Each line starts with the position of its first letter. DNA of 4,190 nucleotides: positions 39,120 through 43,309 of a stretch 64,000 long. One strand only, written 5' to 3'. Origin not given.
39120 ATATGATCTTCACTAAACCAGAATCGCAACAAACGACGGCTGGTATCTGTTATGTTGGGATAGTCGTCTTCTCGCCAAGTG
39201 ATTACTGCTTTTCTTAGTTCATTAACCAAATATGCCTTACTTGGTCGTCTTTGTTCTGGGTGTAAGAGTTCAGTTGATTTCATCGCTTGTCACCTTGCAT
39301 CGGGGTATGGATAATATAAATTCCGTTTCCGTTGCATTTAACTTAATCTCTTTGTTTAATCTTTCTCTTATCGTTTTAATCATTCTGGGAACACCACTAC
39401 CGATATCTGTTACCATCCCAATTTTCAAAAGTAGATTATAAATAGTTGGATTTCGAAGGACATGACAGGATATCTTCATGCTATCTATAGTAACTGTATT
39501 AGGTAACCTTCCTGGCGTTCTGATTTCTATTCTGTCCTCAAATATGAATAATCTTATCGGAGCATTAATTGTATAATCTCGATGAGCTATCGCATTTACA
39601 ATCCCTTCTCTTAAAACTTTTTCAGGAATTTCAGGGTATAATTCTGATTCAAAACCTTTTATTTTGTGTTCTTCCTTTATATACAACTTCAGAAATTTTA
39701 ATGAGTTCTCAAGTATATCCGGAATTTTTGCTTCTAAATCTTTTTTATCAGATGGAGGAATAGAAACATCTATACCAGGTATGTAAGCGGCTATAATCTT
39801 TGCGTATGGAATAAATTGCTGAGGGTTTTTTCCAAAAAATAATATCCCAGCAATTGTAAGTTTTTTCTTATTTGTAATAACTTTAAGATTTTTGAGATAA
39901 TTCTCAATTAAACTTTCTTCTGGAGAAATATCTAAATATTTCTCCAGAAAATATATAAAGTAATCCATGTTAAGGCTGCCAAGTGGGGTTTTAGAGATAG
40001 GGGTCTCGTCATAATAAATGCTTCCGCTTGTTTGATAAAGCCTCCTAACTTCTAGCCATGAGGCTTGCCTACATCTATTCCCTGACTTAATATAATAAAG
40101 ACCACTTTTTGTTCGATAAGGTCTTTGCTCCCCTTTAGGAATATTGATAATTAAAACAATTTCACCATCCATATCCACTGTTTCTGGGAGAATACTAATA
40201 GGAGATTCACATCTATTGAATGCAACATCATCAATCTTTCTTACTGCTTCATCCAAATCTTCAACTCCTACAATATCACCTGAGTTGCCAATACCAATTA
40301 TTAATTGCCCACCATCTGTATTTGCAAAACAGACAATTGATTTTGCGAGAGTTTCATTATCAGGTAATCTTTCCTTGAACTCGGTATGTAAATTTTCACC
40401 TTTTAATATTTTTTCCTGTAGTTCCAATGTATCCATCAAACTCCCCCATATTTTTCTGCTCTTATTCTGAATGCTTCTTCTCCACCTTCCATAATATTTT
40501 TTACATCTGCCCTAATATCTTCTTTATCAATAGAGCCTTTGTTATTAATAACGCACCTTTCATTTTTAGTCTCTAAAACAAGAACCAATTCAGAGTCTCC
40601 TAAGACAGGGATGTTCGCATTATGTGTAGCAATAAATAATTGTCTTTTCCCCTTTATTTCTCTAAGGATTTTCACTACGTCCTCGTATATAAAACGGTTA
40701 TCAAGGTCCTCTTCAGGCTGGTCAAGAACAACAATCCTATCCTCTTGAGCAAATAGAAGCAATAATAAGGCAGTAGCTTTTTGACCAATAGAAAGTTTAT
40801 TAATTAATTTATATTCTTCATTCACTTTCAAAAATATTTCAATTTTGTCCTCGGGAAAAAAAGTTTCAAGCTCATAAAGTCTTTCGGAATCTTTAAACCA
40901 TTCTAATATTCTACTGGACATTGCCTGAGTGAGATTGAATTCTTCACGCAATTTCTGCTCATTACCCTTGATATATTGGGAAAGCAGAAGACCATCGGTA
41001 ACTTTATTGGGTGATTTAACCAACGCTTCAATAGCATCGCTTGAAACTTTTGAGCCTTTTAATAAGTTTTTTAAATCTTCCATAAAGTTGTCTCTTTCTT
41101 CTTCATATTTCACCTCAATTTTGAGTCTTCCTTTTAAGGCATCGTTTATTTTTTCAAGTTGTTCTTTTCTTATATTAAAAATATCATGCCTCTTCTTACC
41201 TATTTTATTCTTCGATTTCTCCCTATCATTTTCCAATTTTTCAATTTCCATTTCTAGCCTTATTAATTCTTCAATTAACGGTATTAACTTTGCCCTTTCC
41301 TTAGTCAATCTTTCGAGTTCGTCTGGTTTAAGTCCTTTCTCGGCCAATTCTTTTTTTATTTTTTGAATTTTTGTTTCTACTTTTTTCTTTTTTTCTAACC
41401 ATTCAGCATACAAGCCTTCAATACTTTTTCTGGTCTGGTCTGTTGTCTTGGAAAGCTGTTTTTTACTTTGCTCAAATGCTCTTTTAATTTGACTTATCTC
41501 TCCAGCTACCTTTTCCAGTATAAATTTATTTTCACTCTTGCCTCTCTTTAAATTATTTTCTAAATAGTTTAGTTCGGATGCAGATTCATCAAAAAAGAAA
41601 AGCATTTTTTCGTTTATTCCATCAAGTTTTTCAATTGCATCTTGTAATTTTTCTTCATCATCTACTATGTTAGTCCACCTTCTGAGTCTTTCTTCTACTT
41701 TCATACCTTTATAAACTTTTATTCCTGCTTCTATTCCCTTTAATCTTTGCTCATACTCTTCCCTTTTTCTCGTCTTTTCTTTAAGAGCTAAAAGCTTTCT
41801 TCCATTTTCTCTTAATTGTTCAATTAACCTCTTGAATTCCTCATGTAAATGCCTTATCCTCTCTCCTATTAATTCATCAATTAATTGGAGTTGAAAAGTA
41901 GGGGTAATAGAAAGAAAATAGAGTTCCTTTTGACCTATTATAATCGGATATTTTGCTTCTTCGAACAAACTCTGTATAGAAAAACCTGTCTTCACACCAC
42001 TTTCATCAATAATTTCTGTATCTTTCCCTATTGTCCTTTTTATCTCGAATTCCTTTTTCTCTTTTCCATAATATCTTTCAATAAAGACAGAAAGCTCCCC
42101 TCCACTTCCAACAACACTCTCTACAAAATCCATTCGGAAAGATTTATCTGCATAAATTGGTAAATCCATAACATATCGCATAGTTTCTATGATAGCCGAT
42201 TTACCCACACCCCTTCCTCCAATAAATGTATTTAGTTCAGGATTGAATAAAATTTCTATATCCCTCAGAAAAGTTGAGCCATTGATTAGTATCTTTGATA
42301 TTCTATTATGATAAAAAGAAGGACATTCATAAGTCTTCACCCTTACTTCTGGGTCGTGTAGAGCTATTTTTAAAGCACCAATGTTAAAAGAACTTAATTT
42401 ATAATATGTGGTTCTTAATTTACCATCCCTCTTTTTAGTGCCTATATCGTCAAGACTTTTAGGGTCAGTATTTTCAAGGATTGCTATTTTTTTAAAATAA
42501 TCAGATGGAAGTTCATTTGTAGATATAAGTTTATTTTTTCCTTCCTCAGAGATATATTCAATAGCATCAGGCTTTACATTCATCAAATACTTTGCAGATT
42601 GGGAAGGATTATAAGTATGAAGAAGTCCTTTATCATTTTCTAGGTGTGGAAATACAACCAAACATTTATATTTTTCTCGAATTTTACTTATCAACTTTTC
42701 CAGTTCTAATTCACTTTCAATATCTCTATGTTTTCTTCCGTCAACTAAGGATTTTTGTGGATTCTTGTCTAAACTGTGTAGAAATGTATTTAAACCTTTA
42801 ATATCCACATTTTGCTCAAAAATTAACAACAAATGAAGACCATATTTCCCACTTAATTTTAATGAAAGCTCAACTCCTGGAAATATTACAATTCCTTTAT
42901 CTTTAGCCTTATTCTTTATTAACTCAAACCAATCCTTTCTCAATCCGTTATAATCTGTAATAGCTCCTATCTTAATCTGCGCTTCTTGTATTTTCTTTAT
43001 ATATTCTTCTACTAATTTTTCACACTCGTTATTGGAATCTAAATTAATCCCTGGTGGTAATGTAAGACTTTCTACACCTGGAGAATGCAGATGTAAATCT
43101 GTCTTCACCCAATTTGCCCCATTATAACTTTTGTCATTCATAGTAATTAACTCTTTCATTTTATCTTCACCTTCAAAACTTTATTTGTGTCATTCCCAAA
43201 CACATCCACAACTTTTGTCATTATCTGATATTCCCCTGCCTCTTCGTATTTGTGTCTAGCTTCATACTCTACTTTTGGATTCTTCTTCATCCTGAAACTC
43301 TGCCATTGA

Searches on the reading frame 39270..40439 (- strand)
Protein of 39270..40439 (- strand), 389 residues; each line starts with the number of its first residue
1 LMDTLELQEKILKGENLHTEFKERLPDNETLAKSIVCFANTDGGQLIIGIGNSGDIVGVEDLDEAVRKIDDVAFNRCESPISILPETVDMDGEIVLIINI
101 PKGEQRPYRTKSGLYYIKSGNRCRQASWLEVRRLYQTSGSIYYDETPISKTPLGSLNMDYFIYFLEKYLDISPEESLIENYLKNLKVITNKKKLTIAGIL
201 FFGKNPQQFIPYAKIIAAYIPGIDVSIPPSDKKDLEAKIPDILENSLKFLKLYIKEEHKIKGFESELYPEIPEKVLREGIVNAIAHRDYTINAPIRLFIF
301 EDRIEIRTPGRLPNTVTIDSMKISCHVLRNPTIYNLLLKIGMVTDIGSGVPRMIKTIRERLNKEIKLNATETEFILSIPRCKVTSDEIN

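Call 18: search_protein_families(library=pfam, proteins=[window:39270-40439:-], max_evalue=0.01)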
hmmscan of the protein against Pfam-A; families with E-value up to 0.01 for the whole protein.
window:39270-40439:- (389 aa): 2 families
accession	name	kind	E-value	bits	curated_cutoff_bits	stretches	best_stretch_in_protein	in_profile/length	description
PF04326.19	SLFN_AlbA_2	-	1.8e-23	83.7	25.3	1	15-126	1-117/118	Schlafen, AlbA_2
PF13749.12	HATPase_c_4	-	1.3e-17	64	26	1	293-376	2-87/89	Putative ATP-dependent DNA helicase recG C-terminal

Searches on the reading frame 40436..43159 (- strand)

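Call 18: search_protein_families(library=pfam, proteins=[window:40436-43159:-], max_evalue=0.01)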
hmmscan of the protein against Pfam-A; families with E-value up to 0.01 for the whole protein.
window:40436-43159:- (907 aa): 5 families
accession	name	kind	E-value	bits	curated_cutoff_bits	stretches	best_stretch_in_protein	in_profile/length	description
PF02463.25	SMC_N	-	1.5e-05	25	40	1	288-850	3-201/220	RecF/RecN/SMC N terminal domain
PF13304.12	AAA_21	-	2.5e-05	24.9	27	1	636-850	193-302/304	AAA domain, putative AbiEii toxin, Type IV TA system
PF13476.12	AAA_23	-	4.9e-05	24.5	27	1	292-512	4-200/201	AAA domain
PF13175.12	AAA_15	-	0.00016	21.9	32.1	1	287-611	3-259/374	AAA ATPase domain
PF02811.25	PHP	-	0.00076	20.3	26.4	1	47-133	14-95/164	PHP domain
